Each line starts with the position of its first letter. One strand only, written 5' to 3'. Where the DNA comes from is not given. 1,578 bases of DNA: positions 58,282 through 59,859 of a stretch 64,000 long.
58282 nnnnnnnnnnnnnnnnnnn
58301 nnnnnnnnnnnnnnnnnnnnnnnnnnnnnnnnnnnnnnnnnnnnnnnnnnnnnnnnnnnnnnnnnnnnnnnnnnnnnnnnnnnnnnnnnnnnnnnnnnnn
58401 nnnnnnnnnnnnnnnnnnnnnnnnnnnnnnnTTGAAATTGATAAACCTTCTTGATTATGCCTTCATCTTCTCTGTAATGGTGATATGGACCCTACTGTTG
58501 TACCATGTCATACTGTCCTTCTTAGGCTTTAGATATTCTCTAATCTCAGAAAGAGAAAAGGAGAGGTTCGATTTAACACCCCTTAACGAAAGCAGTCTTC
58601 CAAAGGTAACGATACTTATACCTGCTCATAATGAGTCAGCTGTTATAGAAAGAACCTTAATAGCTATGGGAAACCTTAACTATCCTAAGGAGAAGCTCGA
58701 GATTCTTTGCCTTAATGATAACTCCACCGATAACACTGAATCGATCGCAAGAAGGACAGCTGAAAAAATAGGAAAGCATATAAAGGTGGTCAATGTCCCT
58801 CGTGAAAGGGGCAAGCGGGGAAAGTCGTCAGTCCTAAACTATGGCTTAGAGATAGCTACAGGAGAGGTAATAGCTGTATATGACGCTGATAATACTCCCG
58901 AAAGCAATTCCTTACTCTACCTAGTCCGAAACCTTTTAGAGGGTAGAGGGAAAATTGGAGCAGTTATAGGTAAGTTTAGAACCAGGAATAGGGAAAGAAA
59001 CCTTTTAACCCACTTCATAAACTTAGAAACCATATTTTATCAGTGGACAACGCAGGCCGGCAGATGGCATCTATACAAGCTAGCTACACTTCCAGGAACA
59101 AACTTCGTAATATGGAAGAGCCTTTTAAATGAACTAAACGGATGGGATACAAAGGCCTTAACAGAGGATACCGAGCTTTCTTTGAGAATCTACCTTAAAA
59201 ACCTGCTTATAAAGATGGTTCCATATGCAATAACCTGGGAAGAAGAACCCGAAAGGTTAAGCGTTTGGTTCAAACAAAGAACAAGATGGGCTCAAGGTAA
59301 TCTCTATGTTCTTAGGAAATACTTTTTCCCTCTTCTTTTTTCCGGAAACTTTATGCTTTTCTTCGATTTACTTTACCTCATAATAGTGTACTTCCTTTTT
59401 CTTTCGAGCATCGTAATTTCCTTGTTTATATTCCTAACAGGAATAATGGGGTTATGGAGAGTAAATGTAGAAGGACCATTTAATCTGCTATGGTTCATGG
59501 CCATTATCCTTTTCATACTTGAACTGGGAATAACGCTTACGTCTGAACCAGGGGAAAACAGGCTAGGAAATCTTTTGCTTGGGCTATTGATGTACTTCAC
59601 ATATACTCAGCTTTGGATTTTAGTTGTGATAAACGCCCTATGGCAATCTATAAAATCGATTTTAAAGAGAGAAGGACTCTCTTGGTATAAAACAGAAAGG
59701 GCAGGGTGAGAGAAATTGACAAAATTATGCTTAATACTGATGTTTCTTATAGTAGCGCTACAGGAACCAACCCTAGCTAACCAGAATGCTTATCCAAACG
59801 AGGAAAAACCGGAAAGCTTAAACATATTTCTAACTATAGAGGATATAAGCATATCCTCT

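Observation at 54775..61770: Compact synthase-dependent exopolysaccharide locus combining BcsB-like and PNAG-like components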

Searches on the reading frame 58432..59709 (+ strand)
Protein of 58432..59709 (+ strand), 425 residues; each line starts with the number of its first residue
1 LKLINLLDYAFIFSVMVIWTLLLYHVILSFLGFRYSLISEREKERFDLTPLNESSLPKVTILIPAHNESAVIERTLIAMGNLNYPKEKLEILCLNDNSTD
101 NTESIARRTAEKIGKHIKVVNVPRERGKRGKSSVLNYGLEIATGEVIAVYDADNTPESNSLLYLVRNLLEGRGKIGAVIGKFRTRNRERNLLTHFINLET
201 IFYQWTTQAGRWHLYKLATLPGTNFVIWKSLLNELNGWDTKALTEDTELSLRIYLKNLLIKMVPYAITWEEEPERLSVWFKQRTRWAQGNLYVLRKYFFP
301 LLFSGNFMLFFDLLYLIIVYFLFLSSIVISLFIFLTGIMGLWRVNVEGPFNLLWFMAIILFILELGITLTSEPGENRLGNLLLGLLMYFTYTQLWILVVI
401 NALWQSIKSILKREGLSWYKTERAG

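Call 3: search_protein_families(library=pfam, proteins=[window:58432-59709:+], max_evalue=1)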
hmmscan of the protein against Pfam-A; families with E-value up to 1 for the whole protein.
window:58432-59709:+ (425 aa): 7 families
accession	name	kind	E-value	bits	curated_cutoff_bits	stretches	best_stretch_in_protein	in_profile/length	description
PF13641.12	Glyco_tranf_2_3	-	3.5e-28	99.6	27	1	57-289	1-230/230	Glycosyltransferase like family 2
PF00535.33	Glycos_transf_2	-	1.3e-24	87.4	23.3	1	60-234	1-166/168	Glycosyl transferase family 2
PF13632.12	Glyco_trans_2_3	-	4e-21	76.2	27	1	147-333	2-187/198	Glycosyl transferase family group 2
PF13506.12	Glyco_transf_21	-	3.9e-05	23.6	21.7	1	119-287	6-173/174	Glycosyl transferase family 21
PF10111.15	Glyco_tranf_2_2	-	8.5e-05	22.6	27.3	1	60-277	3-223/276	Glycosyltransferase like family 2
PF03142.21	Chitin_synth_2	-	0.019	14.1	27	1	248-331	333-423/527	Chitin synthase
PF03452.20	Anp1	-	0.051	13.5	28.8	1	54-116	18-82/263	Anp1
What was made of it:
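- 58432..59709 (+): Gene 4 (YdaM/PssC-type): membrane-embedded processive GT2 synthase without PilZ. The likely true start is 58438. Pfam GT2 families (call 3).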

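Call 4: search_protein_families(library=ncbifam, proteins=[window:58432-59709:+], max_evalue=1)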
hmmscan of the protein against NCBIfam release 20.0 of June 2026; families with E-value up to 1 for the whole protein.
window:58432-59709:+ (425 aa): 32 families (the best 25 are shown)
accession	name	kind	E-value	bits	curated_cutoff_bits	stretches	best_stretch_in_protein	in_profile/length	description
TIGR03937.1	PgaC_IcaA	equivalog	4.6e-44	151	422.3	1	24-414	8-395/407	poly-beta-1,6-N-acetyl-D-glucosamine synthase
TIGR03030.1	CelA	equivalog_domain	3e-28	98.3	699.1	1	11-331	88-415/714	UDP-forming cellulose synthase catalytic subunit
TIGR03965.1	mycofact_glyco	equivalog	1.7e-24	86.5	280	1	49-291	66-301/467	mycofactocin biosynthesis glycosyltransferase MftF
NF008558.0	PRK11498.1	equivalog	2.2e-21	75.5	992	1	44-342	261-548/872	UDP-forming cellulose synthase catalytic subunit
TIGR03111.1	glyc2_xrt_Gpos1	hypoth_equivalog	1.1e-19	70.6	363.95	1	13-373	9-373/439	TIGR03111 family XrtG-associated glycosyltransferase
NF053846.1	glyco_with_XrtP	equivalog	2e-17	63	520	2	236-423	245-437/440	XrtP-associated glycosyltransferase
TIGR03469.1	HpnB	hypoth_equivalog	1.3e-15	57.4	379.25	1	38-206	25-199/386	hopene-associated glycosyltransferase HpnB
NF041865.1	EpsU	equivalog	7.3e-14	51.6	700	1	56-305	38-280/394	exopolysaccharide biosynthesis GT2 family glycosyltransferase EpsU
TIGR04242.1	nodulat_NodC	equivalog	2.5e-13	49.8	550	1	50-327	41-320/395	chitooligosaccharide synthase NodC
TIGR04283.1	glyco_like_mftF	equivalog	4.7e-13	49.2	182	1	60-267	2-182/221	TIGR04283 family arsenosugar biosynthesis glycosyltransferase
NF041875.1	EPS_EpsD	equivalog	2.1e-12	47.1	370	1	59-293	1-230/325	exopolysaccharide biosynthesis glycosyltransferase EpsD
NF047588.1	GlcsyltransPgfSStrep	equivalog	3.7e-10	39.5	500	1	58-205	2-140/308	glycosyltransferase PgfS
NF007482.0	PRK10073.1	equivalog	6.4e-10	38.5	423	1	54-155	3-97/334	glycosyltransferase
NF010496.0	PRK13915.1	equivalog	5.6e-09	35.5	262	1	57-170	31-144/307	glucosyl-3-phosphoglycerate synthase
NF007986.1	PRK10714.1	equivalog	3.6e-08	32.8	529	1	55-179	4-126/316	undecaprenyl-phosphate 4-deoxy-4-formamido-L-arabinose transferase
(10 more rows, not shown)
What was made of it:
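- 58432..59709 (+): NCBIfam PgaC_IcaA 151 bits and CelA 98 bits, both far below their cut-offs (call 4).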

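Call 12: find_homologous_proteins(query=window:58432-59709:+, max_evalue=1e-20)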
Query window:58432-59709:+ (425 aa): 3942 proteins with E <= 1e-20 among 8000 candidates; the best 120 are listed.
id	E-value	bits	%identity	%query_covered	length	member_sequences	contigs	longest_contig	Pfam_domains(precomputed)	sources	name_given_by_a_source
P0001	1.3e-276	935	100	100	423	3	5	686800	PF13632.13,PF13506.14,PF13641.13,PF00535.33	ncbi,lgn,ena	-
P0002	1.8e-220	750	79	96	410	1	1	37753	PF13632.13,PF13506.14,PF13641.13,PF00535.33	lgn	-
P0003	2.1e-220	750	77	100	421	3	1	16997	PF13632.13,PF13506.14,PF13641.13,PF00535.33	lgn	-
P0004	9.8e-220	748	77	100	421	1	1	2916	PF13632.13,PF10111.15,PF13506.14,PF13641.13,PF00535.33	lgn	-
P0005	3.5e-205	700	73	99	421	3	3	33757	PF13632.13,PF10111.15,PF13506.14,PF13641.13,PF00535.33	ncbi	-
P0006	1.3e-201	688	71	100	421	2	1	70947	PF13632.13,PF10111.15,PF13506.14,PF13641.13,PF00535.33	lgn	-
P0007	1.2e-190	652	67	99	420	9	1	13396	PF13632.13,PF10111.15,PF13506.14,PF13641.13,PF00535.33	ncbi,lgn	-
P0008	3.4e-181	621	61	100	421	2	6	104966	PF13632.13,PF10111.15,PF13506.14,PF13641.13,PF00535.33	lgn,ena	-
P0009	5.2e-181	620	62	100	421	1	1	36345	PF13632.13,PF10111.15,PF13506.14,PF13641.13,PF00535.33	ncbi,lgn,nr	ncbi:MAG: glycosyltransferase [Thermovirgaceae bacterium]|nr:glycosyltransferase [Thermovirgaceae ba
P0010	7.6e-181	620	62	100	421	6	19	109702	PF13632.13,PF10111.15,PF13506.14,PF13641.13,PF00535.33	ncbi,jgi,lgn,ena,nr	ncbi:MAG TPA: glycosyltransferase [Synergistales bacterium]|jgi:cellulose synthase/poly-beta-1,6-N-a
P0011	1.7e-179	615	64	99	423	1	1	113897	PF13632.13,PF10111.15,PF13506.14,PF13641.13,PF00535.33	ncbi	-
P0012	3.6e-178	611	63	99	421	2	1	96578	PF13632.13,PF10111.15,PF13506.14,PF13641.13,PF00535.33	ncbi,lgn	-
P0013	6.5e-178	610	65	95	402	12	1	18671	PF13632.13,PF13506.14,PF13641.13,PF00535.33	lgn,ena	-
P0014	1.8e-176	605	61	99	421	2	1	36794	PF13632.13,PF10111.15,PF13506.14,PF13641.13,PF00535.33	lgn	-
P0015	8.5e-175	600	61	100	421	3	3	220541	PF13632.13,PF10111.15,PF13506.14,PF13641.13,PF00535.33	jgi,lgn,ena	-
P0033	2.7e-132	460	50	100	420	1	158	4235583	PF13632.13,PF10111.15,PF13506.14,PF13641.13,PF00535.33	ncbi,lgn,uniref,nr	ncbi:glycosyltransferase [Clostridium botulinum]|uniref:Glycosyl transferase, group 2 family n=3 Tax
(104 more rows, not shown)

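Call 14: find_encoding_contigs(protein=P0001, flank=8000, max_places=3)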
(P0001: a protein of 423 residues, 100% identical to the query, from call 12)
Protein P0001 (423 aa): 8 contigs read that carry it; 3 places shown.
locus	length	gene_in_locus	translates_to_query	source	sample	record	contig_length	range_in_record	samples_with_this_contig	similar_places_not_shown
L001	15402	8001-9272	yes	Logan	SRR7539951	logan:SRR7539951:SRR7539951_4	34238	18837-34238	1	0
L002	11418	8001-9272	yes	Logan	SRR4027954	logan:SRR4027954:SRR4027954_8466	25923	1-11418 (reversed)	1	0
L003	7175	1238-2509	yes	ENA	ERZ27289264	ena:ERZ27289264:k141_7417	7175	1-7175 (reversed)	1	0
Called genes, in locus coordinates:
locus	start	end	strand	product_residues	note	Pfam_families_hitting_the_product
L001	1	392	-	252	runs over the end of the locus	PF00528:BPD_transp_1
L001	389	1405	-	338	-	PF13531:SBP_bac_11, PF01547:SBP_bac_1 (weak)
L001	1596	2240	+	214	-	-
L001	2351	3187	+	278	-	PF02153:PDH_N, PF20463:PDH_C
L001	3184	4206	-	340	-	PF01817:CM_2, PF00800:PDT, PF01842:ACT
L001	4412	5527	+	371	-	PF01270:Glyco_hydro_8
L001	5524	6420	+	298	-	PF00990:GGDEF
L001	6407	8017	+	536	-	PF10096:DUF2334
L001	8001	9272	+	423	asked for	PF13506:Glyco_transf_21, PF00535:Glycos_transf_2, PF13641:Glyco_tranf_2_3, PF13632:Glyco_trans_2_3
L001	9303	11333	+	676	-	PF03170:CBM_BcsB_1st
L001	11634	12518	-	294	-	PF09176:Mpt_N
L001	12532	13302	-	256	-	PF07286:D-Glu_cyclase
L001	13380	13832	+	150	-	PF06177:QueT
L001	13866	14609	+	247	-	-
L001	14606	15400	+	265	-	?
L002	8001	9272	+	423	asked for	PF13506:Glyco_transf_21, PF00535:Glycos_transf_2, PF13641:Glyco_tranf_2_3, PF13632:Glyco_trans_2_3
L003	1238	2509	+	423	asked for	PF13506:Glyco_transf_21, PF00535:Glycos_transf_2, PF13641:Glyco_tranf_2_3, PF13632:Glyco_trans_2_3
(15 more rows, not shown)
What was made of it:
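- Checked: Public gene calls use later starts for genes 3, 4 and 5 (536, 423 and 676 aa, call 14).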

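Call 15: find_encoding_contigs(protein=P0033, flank=8000, max_places=2)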
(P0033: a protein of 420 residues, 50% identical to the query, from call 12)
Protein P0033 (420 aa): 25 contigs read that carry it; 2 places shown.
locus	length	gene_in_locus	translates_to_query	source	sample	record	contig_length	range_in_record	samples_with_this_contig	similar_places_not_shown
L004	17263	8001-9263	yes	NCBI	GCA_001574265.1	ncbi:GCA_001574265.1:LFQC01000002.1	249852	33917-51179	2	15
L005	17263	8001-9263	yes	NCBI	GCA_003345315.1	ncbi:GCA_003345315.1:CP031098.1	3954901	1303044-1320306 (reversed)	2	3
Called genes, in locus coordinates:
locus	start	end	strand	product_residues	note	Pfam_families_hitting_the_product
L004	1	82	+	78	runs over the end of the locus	PF09932:DUF2164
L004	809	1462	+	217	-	PF00923:TAL_FSA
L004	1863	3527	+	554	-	PF00753:Lactamase_B, PF12706:Lactamase_B_2, PF23023:Anti-Pycsar_Apyc1 (faint), PF22505:RNase_J_b_CASP, PF07521:RMMBL, PF17770:RNase_J_C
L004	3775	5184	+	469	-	PF01235:Na_Ala_symp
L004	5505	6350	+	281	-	PF00990:GGDEF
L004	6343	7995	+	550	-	PF10096:DUF2334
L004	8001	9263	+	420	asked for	PF13506:Glyco_transf_21, PF13641:Glyco_tranf_2_3, PF00535:Glycos_transf_2, PF10111:Glyco_tranf_2_2, PF13632:Glyco_trans_2_3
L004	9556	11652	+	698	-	PF03170:CBM_BcsB_1st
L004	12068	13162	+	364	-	PF22612:GH113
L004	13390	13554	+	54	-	PF13451:zf_Tbcl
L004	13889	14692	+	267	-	PF10997:Amj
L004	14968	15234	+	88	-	PF02583:Trns_repr_metal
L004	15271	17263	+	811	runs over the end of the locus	PF00403:HMA, PF08282:Hydrolase_3 (faint), PF00403:HMA, PF00122:E1-E2_ATPase, PF00702:Hydrolase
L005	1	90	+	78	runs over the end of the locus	PF09932:DUF2164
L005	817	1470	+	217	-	PF00923:TAL_FSA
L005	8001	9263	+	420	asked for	PF13506:Glyco_transf_21, PF13641:Glyco_tranf_2_3, PF00535:Glycos_transf_2, PF10111:Glyco_tranf_2_2, PF13632:Glyco_trans_2_3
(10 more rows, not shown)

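Call 16: find_encoding_contigs(protein=P0010, flank=8000, max_places=2)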
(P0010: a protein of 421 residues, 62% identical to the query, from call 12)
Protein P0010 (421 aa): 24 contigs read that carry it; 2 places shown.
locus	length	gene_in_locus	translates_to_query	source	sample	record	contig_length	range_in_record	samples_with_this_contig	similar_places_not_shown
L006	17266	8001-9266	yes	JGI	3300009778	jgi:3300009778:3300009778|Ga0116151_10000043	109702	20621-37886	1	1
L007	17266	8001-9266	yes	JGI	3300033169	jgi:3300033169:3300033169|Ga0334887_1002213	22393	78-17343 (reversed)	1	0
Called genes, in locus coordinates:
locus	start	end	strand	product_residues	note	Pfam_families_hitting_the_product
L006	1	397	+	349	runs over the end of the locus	PF07355:GRDB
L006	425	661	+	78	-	-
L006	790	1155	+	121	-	PF28011:GrdX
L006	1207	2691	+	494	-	PF00501:AMP-binding, PF13193:AMP-binding_C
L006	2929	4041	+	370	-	PF01270:Glyco_hydro_8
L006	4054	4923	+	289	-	PF00990:GGDEF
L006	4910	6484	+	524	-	PF10096:DUF2334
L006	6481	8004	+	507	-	PF10096:DUF2334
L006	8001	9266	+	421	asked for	PF13506:Glyco_transf_21, PF13641:Glyco_tranf_2_3, PF00535:Glycos_transf_2, PF10111:Glyco_tranf_2_2 (faint), PF13632:Glyco_trans_2_3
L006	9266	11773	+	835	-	PF11741:AMIN (faint), PF03170:CBM_BcsB_1st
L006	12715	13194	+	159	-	-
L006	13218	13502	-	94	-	PF02583:Trns_repr_metal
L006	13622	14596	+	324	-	PF00318:Ribosomal_S2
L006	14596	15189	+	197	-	PF25025:EF-Ts_N (faint), PF00889:EF_TS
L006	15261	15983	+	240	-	PF00696:AA_kinase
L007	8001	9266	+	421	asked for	PF13506:Glyco_transf_21, PF13641:Glyco_tranf_2_3, PF00535:Glycos_transf_2, PF10111:Glyco_tranf_2_2 (faint), PF13632:Glyco_trans_2_3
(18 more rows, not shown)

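Call 19: find_related_loci(query=A1, collection=genome_contigs, flank=7000)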
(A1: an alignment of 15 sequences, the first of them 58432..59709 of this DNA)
Query A1 (425 aa) in genome_contigs; peptide patterns used: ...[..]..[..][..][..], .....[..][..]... (x = any residue, [..] = any of these).
599 stretches matched a pattern (row limit reached: there are more); 541 encode a relative of the query (tblastn E <= 1e-3); the best 80 are kept; 80 distinct loci.
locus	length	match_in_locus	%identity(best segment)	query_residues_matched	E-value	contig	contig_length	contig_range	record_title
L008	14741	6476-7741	71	2-425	0e+0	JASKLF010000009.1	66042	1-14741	MAG: bacterium isolate DJKA70_ANT-KO_bin.39 scaffold_29, whole genome shotgun sequence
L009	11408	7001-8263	62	3-425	0e+0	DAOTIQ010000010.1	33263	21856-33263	MAG TPA_asm: Thermovirgaceae bacterium isolate AMR_MDS_3021 NODE_1466_length_33263_cov_7.294086, whole genome shotgun se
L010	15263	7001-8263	62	3-425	0e+0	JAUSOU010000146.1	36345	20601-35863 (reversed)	MAG: Thermovirgaceae bacterium isolate E21_maxbin.090_sub E21_k141_361609, whole genome shotgun sequence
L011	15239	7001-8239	54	11-425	4e-141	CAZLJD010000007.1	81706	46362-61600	MAG TPA_asm: uncultured Synergistota bacterium isolate binchicken_co219_155 genome assembly, contig: k141_288755, whole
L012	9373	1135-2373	53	11-425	2e-140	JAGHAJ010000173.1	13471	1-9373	MAG: Synergistetes bacterium isolate AUK227 PB_MBMC_181_c_000000000261, whole genome shotgun sequence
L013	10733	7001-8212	54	19-425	9e-137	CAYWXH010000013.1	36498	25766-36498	MAG TPA_asm: uncultured Atribacterota bacterium isolate SRP163575_co3_319 genome assembly, contig: NODE_1036_length_3649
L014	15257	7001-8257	49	1-423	2e-135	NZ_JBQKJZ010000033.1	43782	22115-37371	Clostridium sporogenes strain LCP25S3_F4 contig00033, whole genome shotgun sequence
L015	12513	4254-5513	48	1-423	6e-134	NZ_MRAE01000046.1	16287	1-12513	Clostridium tepidum strain IEH 97212 scaffold_45, whole genome shotgun sequence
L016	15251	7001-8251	50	1-423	1e-131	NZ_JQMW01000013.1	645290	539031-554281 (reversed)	Clostridium sp. KNHs214 CC89DRAFT_scf7180000000034_quiver.8_C, whole genome shotgun sequence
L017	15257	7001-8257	49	1-423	5e-131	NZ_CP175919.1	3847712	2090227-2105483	Clostridium sp. FAM 1755 chromosome, complete genome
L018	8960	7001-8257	50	1-423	1e-130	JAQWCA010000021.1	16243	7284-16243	MAG: Tepidanaerobacteraceae bacterium isolate STF2_232 NODE_9472_length_16243_cov_2.806217_Sandtown_F2, whole genome sho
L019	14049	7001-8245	49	4-423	3e-130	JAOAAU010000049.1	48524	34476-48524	MAG: Clostridia bacterium isolate SKW158 k141_738305, whole genome shotgun sequence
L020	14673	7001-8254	48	1-424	4e-129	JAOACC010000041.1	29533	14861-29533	MAG: bacterium isolate SKW194 k141_543521, whole genome shotgun sequence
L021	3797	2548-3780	48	8-423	8e-132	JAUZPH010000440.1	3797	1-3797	MAG: Bacillota bacterium isolate bin77(3d) BKMIHFNK_440, whole genome shotgun sequence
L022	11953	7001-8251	47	1-423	3e-127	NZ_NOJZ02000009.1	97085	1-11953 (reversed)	Romboutsia maritimum strain CCRI-22766 CCRI-22766_NODE_9_length_97085_cov_434.797, whole genome shotgun sequence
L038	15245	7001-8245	46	4-423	4e-122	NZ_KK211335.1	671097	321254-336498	Clostridium beijerinckii HUN142 T483DRAFT_scaffold00001.1, whole genome shotgun sequence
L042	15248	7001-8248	45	3-423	1e-121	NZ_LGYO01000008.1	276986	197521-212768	Acetobacterium bakii strain DSM 8239 contig_8, whole genome shotgun sequence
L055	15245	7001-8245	45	4-423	2e-119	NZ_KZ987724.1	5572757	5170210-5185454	Paenibacillus aceti strain L14 Scaffold1, whole genome shotgun sequence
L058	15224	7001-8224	49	11-423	2e-119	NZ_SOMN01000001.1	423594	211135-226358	Cohnella luojiensis strain CCTCC AB 208254 Scaffold1_1, whole genome shotgun sequence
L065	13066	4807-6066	44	2-423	2e-119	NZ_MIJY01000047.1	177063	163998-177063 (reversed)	Enterococcus termitis strain LMG 8895 9, whole genome shotgun sequence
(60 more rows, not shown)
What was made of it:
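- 58432..59709 (+): At least 541 species genomes carry a relative (call 19).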

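Call 40: search_solved_structures(query=window:58432-59709:+, max_evalue=0.001)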
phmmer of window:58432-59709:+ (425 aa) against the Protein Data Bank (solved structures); distinct sequences matched with E-value up to 0.001: 24.
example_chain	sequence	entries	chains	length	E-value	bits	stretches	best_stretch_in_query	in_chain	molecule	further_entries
5ej1_A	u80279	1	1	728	6.3e-17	64.9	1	7-326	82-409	Putative cellulose synthase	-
4hg6_A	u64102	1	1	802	8.2e-17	64.5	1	7-325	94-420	Cellulose Synthase Subunit A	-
4p00_A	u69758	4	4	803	8.2e-17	64.5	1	7-325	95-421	Cellulose Synthase A subunit | Cellulose Synthase subunit A | Putative cellulose synthase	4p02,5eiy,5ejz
7lby_A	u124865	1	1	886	2.4e-16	63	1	50-340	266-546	Cellulose synthase catalytic subunit [UDP-forming]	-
9b8v_E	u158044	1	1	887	2.4e-16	63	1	50-340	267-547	Cellulose synthase catalytic subunit [UDP-forming]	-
9fmv_A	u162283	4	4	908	2.5e-16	62.9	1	50-340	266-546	Cellulose synthase catalytic subunit [UDP-forming]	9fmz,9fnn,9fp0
6yv7_A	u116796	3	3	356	2e-15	59.9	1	44-169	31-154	Glycosyl transferase, family 2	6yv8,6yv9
6yv7_B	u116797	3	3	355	2e-15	59.9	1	44-169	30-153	Glycosyl transferase, family 2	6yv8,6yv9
6p61_A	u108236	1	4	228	2e-11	46.8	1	56-161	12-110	Glycosyltransferase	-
2z87_A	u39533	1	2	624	4.4e-09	39.1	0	41-223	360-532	Chondroitin synthase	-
2z86_A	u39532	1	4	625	4.4e-09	39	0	41-223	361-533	Chondroitin synthase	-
5hea_A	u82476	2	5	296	4.6e-08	35.7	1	59-209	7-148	Putative glycosyltransferase (GalT1)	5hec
3bcv_A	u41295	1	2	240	4.6e-06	29.1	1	54-162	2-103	Putative glycosyltransferase protein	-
7sp7_A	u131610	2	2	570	7e-06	28.5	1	128-324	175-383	Hyaluronan synthase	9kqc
8snc_A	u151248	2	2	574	7.1e-06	28.5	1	128-324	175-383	Hyaluronan synthase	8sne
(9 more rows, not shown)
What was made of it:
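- The best solved-structure matches of the synthase are BcsA chains (6e-17, call 40).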

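Call 54: search_protein_families(library=pfam, proteins=[L055:3917-5413:+, L055:5455-6990:+, L065:1723-3240:+, L065:3230-4816:+, L038:5716-6996:+, L042:3814-5418:+, L042:5415-7007:+, L058:5274-6986:+], max_evalue=0.01)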
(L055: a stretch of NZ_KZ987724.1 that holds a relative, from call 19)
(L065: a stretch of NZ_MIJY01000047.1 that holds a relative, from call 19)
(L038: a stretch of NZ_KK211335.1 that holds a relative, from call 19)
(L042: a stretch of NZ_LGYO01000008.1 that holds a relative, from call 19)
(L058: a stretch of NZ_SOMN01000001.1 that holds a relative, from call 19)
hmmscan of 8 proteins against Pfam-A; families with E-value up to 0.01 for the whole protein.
L055:3917-5413:+ (498 aa): 0 families

L055:5455-6990:+ (511 aa): 1 family
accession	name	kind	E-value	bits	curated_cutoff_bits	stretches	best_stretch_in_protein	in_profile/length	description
PF10096.14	DUF2334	-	0.0011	19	26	1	225-282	9-70/203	Uncharacterized protein conserved in bacteria (DUF2334)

L065:1723-3240:+ (505 aa): 0 families

L065:3230-4816:+ (528 aa): 0 families

L038:5716-6996:+ (426 aa): 1 family
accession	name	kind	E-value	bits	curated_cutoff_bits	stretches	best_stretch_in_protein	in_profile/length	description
PF10096.14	DUF2334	-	1.3e-05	25.3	26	1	136-200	3-71/203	Uncharacterized protein conserved in bacteria (DUF2334)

L042:3814-5418:+ (534 aa): 0 families

L042:5415-7007:+ (530 aa): 1 family
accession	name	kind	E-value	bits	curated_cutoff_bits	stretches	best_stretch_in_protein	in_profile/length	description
PF10096.14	DUF2334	-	3.1e-05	24.1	26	1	223-282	9-72/203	Uncharacterized protein conserved in bacteria (DUF2334)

L058:5274-6986:+ (570 aa): 1 family
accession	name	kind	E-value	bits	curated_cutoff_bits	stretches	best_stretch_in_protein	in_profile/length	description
PF10096.14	DUF2334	-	7e-56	189.5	26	1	238-467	3-202/203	Uncharacterized protein conserved in bacteria (DUF2334)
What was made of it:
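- Closest known: Listeria monocytogenes pssA-E operon plus pssZ. Different: Pss-type loci have an extra PssA-position gene with no Pfam match (call 54).
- The PssB-position genes in Paenibacillus and Acetobacterium give only sub-threshold DUF2334 hits (call 54).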
